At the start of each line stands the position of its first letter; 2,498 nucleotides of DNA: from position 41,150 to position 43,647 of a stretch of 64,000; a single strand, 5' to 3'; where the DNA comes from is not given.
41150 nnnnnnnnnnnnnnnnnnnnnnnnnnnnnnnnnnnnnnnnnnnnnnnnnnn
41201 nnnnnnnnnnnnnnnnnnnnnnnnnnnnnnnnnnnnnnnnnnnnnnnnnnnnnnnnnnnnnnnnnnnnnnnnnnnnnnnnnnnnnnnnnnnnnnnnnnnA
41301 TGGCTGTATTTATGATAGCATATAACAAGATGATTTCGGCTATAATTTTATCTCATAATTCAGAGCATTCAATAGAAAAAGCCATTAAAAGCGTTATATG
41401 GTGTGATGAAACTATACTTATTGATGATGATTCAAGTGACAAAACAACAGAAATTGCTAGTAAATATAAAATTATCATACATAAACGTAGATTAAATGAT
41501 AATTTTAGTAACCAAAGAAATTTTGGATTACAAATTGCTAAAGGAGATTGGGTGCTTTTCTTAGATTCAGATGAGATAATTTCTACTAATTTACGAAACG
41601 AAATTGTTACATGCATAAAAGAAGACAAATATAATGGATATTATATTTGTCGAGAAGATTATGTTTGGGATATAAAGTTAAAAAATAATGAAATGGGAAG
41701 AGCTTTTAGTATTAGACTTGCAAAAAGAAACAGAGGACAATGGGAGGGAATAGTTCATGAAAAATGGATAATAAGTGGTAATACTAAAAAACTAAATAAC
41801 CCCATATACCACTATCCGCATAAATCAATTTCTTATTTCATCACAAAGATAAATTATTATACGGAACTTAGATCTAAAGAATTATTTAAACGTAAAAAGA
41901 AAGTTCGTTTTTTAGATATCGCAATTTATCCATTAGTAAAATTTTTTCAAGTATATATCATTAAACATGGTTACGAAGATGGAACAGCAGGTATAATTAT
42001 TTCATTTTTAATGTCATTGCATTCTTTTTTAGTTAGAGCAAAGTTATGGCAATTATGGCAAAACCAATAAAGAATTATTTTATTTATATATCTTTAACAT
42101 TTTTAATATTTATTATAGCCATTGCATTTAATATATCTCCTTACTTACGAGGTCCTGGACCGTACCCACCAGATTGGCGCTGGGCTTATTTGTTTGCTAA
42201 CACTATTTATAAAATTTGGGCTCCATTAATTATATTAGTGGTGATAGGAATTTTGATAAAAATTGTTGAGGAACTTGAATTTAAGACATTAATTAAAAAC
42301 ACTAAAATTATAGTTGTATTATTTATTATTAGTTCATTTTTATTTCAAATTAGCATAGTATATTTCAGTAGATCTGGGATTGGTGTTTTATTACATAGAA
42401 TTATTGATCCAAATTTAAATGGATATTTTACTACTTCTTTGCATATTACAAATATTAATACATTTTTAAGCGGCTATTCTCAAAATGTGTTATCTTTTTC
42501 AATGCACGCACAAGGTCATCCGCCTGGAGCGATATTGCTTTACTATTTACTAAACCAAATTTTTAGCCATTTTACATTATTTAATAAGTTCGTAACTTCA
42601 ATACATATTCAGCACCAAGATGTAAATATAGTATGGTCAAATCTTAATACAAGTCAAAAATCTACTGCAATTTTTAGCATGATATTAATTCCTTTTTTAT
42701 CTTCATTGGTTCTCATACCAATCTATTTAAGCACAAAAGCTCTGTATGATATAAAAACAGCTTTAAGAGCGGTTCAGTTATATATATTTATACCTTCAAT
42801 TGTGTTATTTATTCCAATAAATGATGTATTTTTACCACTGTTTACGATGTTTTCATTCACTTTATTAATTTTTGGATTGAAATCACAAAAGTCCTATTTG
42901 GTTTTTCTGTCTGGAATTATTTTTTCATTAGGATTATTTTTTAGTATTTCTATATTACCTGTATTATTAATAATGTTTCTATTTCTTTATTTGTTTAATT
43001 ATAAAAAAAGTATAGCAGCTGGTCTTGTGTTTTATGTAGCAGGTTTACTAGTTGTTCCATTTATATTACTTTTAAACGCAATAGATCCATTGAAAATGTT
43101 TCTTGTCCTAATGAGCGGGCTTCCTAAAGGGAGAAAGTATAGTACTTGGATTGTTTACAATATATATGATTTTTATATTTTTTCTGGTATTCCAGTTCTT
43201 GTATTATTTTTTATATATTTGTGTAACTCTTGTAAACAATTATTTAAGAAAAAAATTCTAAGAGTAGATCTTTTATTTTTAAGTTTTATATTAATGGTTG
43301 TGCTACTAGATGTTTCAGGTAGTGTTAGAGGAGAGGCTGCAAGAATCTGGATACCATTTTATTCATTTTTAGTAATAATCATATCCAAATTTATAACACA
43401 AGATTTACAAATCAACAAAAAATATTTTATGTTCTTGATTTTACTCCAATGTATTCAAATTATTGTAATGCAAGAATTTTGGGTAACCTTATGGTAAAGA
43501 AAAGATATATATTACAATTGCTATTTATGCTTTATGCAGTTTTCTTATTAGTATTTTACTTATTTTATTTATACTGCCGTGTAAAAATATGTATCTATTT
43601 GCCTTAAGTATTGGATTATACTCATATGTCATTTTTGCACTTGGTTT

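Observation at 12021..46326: Roughly 34 kb glycosylation supercluster dominated by GT-C membrane glycosyltransferases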

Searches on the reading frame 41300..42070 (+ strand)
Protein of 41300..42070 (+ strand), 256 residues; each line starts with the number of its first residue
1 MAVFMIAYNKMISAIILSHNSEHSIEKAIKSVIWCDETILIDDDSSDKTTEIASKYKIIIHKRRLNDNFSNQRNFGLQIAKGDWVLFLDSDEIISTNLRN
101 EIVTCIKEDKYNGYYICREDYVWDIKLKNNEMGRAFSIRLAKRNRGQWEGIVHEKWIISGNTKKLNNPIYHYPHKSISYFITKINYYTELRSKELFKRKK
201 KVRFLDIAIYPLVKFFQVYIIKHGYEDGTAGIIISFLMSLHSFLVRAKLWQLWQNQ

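Call 6: search_protein_families(library=pfam, proteins=[window:41300-42070:+], max_evalue=0.01)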
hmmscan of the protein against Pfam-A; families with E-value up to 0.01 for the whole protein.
window:41300-42070:+ (256 aa): 3 families
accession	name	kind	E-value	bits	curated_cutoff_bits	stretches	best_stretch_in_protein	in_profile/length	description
PF00535.33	Glycos_transf_2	-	7.7e-21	75.2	23.3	1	13-134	1-131/168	Glycosyl transferase family 2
PF13704.12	Glyco_tranf_2_4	-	7e-07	30.1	27.5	1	35-96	19-86/98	Glycosyl transferase family 2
PF10111.15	Glyco_tranf_2_2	-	7.2e-05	22.8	27.3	1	25-103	15-103/276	Glycosyltransferase like family 2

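Call 10: search_protein_families(library=ncbifam, proteins=[window:41300-42070:+], max_evalue=0.01)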
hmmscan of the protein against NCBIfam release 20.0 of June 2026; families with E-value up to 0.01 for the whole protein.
window:41300-42070:+ (256 aa): 12 families
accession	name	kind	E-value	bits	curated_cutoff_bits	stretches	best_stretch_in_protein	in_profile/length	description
NF007482.0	PRK10073.1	equivalog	5.1e-12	45.4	423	1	9-124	5-127/334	glycosyltransferase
TIGR04283.1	glyco_like_mftF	equivalog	1.2e-11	44.7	182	1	12-116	1-108/221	TIGR04283 family arsenosugar biosynthesis glycosyltransferase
NF047683.1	TeichurnBiosyTuaG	equivalog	3.8e-10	39.8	400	1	5-111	1-116/252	teichuronic acid biosynthesis protein TuaG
NF050050.1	ProtGlycPglI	equivalog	9.8e-07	28.4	500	1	11-108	3-110/306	GalNAc(5)-diNAcBac-PP-undecaprenol beta-1,3-glucosyltransferase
TIGR03937.1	PgaC_IcaA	equivalog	1.7e-05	24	422.3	1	9-109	44-153/407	poly-beta-1,6-N-acetyl-D-glucosamine synthase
NF038302.1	EPS_HpsE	equivalog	6.1e-05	22.1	300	1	29-120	29-125/307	hormogonium polysaccharide biosynthesis glycosyltransferase HpsE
TIGR03965.1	mycofact_glyco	equivalog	8.6e-05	21.6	280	1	13-93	77-166/467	mycofactocin biosynthesis glycosyltransferase MftF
NF053739.1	GlytfEpsEBac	equivalog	9.3e-05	21.5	450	1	13-100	4-101/265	glycosyltransferase EpsE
NF010496.0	PRK13915.1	equivalog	0.00037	19.7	262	1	9-93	30-128/307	glucosyl-3-phosphoglycerate synthase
NF041875.1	EPS_EpsD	equivalog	0.0016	17.9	370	1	37-98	32-96/325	exopolysaccharide biosynthesis glycosyltransferase EpsD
NF041394.1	GtaseAglG_Halo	equivalog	0.0083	15.4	440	0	50-105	47-106/304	glucosyl-dolichyl phosphate glucuronosyltransferase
NF050052.1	choice_anch_Y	domain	0.0096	16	80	0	13-112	51-138/166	choice-of-anchor Y domain-containing protein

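Call 49: search_solved_structures(query=window:41300-42070:+, max_evalue=0.01)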
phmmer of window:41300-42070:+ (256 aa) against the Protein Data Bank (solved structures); distinct sequences matched with E-value up to 0.01: 11.
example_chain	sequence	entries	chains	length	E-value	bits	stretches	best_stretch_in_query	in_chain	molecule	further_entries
22ao_A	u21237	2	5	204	1.7e-12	50.8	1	11-117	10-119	GmaR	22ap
8vh7_A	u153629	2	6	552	9.5e-09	38.5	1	8-97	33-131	Heparosan synthase B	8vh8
8viw_A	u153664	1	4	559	9.7e-09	38.5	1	8-96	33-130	Heparosan synthase B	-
6h1j_A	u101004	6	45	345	6.3e-07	32.5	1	11-108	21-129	Probable ss-1,3-N-acetylglucosaminyltransferase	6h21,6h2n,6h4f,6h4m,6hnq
5tze_C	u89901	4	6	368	1.3e-05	28.2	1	13-106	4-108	Glycosyl transferase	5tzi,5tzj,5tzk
5tz8_A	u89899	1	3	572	1.4e-05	28.1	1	13-106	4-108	Glycosyl transferase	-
7msk_A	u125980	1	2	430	4.6e-05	26.4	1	11-98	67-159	Glyco_trans_2-like domain-containing protein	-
3bcv_A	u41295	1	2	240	9.6e-05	25.4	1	12-98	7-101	Putative glycosyltransferase protein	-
7msp_A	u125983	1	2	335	0.00031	23.7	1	12-104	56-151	SPbeta prophage-derived glycosyltransferase SunS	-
7msn_A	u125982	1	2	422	0.00041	23.3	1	12-103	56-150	SPbeta prophage-derived glycosyltransferase SunS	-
5hea_A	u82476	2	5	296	0.0013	21.7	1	10-96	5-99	Putative glycosyltransferase (GalT1)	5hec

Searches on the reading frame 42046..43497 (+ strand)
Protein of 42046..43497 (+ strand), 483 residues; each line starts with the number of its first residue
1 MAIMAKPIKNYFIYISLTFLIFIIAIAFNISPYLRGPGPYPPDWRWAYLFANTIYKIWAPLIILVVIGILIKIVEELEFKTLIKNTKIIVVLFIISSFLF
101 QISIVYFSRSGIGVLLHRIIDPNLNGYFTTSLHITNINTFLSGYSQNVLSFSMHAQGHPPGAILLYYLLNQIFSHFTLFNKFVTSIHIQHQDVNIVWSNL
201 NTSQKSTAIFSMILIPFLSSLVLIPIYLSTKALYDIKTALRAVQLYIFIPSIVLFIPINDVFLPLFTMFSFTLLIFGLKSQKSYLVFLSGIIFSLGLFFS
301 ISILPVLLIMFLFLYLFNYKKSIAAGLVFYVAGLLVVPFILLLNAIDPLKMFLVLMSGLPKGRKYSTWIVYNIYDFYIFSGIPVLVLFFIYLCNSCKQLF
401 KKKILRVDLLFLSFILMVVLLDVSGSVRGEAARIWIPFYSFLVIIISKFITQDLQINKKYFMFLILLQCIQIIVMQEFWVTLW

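Call 6: search_protein_families(library=pfam, proteins=[window:42046-43497:+], max_evalue=0.01)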
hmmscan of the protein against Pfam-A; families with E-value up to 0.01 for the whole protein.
window:42046-43497:+ (483 aa): 1 family
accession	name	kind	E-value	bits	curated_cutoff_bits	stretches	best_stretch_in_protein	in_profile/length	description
PF13231.12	PMT_2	-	0.0068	17.1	26.1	1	209-339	21-153/160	Dolichyl-phosphate-mannose-protein mannosyltransferase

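Call 9: search_protein_families(library=ncbifam, proteins=[window:42046-43497:+], max_evalue=0.1)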
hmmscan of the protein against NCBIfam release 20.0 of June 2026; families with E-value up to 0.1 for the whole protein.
window:42046-43497:+ (483 aa): 0 families

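Call 71: search_protein_representatives(protein=window:42046-43497:+)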
Query: 483 residues. Proteins with E-value up to 0.001 (for the whole library): 1545; up to 1e-10: 651; up to 1e-30: 110. The best 150 are listed.
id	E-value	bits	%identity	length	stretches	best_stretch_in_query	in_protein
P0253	4.7e-129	448.1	48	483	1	1-483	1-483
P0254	2.9e-112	392.8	47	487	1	6-483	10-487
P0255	5.2e-112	391.9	44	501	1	13-483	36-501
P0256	2.3e-107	376.6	43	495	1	12-483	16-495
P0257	4.3e-105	369.1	45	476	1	12-483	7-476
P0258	6.4e-102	358.7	39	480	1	11-480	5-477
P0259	5.6e-101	355.6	38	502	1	3-483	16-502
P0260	8.0e-101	355.0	41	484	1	12-483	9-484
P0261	9.6e-101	354.8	41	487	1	9-481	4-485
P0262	1.0e-97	344.8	40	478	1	8-483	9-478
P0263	1.6e-97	344.1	44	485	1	10-483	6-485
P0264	3.3e-97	343.1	40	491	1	3-483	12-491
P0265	3.2e-95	336.6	39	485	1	14-483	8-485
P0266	8.3e-94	331.9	47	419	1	9-424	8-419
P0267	2.6e-93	330.3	41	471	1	9-482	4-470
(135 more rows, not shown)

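Call 73: search_protein_families(library=pfam, alignment_id=A4, max_evalue=0.001)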
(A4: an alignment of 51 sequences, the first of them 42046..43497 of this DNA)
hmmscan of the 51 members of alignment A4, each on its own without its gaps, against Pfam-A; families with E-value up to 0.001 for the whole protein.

A. member 1, window:42046-43497:+ (483 aa): 0 families

B. families by the number of members that match (of 51 scanned): 2 families
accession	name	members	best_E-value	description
PF13231.12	PMT_2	18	2.8e-09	Dolichyl-phosphate-mannose-protein mannosyltransferase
PF02516.20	STT3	1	0.0003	Oligosaccharyl transferase STT3, N-terminal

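Call 74: search_solved_structures(query=A4, max_evalue=1)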
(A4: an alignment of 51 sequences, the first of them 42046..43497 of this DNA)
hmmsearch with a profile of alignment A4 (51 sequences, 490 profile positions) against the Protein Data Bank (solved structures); distinct sequences matched with E-value up to 1: 2.
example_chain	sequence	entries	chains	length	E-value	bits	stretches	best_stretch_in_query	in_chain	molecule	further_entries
6ftj_5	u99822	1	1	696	0.33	12.7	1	208-347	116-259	Dolichyl-diphosphooligosaccharide--protein glycosyltransferase subunit STT3A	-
6ftg_5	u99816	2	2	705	0.52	12.1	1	208-347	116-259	Dolichyl-diphosphooligosaccharide--protein glycosyltransferase subunit STT3A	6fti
